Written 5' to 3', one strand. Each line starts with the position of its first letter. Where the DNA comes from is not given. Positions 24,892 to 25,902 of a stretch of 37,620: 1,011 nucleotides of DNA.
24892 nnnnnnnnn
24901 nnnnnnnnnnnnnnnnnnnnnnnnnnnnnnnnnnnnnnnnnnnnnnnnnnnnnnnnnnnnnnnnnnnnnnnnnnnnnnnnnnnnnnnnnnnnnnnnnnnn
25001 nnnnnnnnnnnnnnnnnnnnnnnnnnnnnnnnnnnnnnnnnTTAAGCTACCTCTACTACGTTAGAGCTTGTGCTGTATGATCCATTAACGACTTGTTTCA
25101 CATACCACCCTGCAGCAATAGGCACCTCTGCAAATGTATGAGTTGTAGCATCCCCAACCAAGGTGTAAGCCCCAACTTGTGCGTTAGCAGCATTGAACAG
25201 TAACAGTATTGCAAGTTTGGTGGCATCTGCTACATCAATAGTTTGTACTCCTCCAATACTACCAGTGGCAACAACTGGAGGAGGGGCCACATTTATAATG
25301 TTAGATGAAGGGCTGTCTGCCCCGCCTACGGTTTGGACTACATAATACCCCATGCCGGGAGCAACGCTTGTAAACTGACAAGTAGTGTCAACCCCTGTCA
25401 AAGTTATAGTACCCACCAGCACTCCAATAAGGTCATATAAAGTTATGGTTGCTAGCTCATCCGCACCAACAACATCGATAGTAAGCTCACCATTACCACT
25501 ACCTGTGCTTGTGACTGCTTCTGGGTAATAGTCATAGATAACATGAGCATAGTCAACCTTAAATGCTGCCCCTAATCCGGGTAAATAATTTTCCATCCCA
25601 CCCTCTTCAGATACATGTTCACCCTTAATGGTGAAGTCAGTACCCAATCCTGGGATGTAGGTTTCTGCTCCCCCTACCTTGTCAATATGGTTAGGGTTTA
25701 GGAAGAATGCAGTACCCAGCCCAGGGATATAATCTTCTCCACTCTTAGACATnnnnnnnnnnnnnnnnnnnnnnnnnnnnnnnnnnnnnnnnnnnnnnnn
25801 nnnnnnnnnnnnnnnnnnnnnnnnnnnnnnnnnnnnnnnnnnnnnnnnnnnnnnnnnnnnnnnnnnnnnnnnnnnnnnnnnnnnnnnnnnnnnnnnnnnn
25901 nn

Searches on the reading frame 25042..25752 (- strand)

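Call 12: search_protein_families(library=phrogs, proteins=[window:25042-25752:-])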
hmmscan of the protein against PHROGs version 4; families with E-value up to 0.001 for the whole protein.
window:25042-25752:- (236 aa): 0 families

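Call 86: search_protein_families(library=pfam, proteins=[window:25042-25752:-], max_evalue=0.01)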
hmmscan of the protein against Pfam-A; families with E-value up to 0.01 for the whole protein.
window:25042-25752:- (236 aa): 1 family
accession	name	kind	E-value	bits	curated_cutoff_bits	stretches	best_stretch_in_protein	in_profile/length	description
PF14098.11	SSPI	-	0.0015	19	27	0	52-66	30-44/65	Small, acid-soluble spore protein I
